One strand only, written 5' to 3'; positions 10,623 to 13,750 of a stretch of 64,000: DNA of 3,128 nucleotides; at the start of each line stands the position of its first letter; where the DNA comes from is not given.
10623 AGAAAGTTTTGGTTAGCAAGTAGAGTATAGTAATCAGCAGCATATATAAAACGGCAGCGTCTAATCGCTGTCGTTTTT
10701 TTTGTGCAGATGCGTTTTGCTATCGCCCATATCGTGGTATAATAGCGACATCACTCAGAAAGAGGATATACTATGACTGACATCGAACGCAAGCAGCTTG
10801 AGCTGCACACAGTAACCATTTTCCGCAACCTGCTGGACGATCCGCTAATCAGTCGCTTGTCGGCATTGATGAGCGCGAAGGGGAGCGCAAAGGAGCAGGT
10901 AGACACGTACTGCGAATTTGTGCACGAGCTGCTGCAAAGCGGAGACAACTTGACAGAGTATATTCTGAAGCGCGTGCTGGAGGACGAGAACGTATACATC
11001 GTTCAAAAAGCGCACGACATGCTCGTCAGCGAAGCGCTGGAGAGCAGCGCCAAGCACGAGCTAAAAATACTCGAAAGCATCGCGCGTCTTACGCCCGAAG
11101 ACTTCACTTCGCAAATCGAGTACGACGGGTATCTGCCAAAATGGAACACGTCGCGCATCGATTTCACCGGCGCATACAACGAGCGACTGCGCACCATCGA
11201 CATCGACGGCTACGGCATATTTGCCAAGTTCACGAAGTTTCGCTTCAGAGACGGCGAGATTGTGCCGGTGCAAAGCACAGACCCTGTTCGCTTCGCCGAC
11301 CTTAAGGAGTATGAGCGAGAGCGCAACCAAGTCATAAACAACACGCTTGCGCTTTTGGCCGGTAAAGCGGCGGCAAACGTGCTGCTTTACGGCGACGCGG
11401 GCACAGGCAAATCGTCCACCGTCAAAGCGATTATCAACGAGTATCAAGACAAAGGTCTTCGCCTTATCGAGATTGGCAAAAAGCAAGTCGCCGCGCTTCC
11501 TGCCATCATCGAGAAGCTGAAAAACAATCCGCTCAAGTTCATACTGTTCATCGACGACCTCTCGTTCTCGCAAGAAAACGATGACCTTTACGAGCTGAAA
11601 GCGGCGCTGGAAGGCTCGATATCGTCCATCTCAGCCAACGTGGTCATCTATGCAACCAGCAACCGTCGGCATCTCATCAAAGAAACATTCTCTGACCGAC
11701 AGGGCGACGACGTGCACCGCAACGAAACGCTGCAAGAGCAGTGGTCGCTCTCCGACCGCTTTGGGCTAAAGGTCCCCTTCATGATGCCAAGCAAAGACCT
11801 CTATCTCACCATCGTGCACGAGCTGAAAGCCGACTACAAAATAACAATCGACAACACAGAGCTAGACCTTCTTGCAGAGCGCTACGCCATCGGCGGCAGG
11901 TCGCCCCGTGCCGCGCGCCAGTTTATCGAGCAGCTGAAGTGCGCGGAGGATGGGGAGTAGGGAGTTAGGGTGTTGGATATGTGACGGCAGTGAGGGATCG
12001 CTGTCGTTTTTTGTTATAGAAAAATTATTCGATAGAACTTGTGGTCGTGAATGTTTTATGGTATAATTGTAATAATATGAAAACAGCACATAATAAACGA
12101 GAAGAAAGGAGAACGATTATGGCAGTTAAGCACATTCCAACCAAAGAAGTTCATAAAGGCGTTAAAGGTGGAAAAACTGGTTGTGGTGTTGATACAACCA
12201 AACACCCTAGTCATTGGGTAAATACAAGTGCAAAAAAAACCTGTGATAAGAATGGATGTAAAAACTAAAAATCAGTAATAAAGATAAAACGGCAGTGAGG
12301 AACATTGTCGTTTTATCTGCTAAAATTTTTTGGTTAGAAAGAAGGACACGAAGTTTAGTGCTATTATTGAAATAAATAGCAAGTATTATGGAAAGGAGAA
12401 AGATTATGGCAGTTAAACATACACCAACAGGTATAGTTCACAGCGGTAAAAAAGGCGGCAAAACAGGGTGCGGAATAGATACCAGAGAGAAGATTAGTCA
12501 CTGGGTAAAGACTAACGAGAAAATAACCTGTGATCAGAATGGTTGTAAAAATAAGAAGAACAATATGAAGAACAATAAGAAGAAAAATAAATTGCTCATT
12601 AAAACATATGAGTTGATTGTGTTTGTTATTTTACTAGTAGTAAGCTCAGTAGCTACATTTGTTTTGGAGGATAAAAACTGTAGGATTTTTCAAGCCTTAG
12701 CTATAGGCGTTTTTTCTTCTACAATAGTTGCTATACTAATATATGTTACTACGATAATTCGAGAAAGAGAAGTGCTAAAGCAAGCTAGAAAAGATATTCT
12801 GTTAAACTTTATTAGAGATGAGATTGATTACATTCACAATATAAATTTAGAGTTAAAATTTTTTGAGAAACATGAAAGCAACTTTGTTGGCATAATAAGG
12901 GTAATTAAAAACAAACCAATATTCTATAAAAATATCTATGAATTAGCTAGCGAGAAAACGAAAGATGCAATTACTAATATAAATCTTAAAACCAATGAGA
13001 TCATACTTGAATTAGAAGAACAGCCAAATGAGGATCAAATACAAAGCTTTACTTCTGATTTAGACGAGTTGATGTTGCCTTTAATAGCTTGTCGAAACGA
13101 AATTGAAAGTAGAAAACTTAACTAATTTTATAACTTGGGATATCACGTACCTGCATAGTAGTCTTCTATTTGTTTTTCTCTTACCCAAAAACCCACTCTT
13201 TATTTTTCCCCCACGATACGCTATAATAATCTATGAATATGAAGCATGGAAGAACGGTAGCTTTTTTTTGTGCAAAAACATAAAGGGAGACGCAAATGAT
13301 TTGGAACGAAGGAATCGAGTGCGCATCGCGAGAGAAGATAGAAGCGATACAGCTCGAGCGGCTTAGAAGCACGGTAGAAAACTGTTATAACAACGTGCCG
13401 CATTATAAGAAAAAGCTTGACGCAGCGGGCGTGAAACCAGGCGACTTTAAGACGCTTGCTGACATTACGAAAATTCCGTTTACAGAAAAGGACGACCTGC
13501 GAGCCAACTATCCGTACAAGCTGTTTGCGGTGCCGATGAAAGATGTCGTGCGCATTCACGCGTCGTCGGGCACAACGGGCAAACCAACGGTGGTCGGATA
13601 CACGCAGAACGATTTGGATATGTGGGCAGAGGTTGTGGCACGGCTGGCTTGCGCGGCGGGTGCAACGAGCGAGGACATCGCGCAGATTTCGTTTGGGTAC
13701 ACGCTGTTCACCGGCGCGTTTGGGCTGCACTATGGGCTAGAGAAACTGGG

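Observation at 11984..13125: AT-rich islet with a tandemly duplicated unknown 49-aa Cys/His module, once free and once fused to a membrane protein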

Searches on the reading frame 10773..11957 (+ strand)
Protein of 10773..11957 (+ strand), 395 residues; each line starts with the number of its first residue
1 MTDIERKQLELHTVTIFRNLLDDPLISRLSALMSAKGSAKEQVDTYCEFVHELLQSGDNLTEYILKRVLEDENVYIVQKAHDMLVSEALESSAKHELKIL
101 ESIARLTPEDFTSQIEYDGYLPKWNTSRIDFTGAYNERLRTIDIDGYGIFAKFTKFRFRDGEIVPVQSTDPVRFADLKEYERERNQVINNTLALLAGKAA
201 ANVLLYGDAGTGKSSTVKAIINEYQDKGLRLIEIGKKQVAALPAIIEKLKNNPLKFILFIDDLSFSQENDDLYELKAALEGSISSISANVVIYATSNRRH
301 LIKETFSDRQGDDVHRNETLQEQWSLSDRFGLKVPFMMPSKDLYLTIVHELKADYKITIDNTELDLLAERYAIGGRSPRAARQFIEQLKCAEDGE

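Call 58: find_related_loci(query=window:10773-11957:+, collection=metagenome_contigs, flank=3500)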
Query window:10773-11957:+ (395 aa) in metagenome_contigs; peptide patterns used: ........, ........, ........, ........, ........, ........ (x = any residue, [..] = any of these).
134 stretches matched a pattern; 1 encode a relative of the query (tblastn E <= 1e-3); 1 distinct loci.
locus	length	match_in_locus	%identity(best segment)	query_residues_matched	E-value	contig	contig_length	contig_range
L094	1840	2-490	100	233-395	8e-115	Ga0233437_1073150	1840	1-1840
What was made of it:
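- Tried and rejected: A metagenome scan for relatives of the DUF815 gene returned only the same contig (call 58).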

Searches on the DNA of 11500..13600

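Call 9: search_rna_families(source=window, start=11500, end=13600, threshold=evalue, max_evalue=10)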
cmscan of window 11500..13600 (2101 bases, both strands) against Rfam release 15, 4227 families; matches with E-value up to 10: 4.
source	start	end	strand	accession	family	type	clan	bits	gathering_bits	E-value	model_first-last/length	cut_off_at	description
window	12481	12504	-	RF01196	snoZ30a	Gene; snRNA; snoRNA; CD-box;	-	17.6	80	0.99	66-89/92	no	Small nucleolar RNA Z30a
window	12857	12914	+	RF02031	tpke11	Gene; sRNA;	-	17.1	43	2.3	1-77/77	no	tpke11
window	13056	13127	-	RF02119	FTX_1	Gene; lncRNA;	-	15.1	50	8.6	1-71/71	no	FTX transcript, XIST regulator conserved region 1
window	11820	11889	+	RF02202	UCA1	Gene; lncRNA;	-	14.4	80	2.3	1-75/75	no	Urothelial cancer associated 1 conserved region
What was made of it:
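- Tried and rejected: Rfam over 11500-13600, which gave only chance-level hits (call 9).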
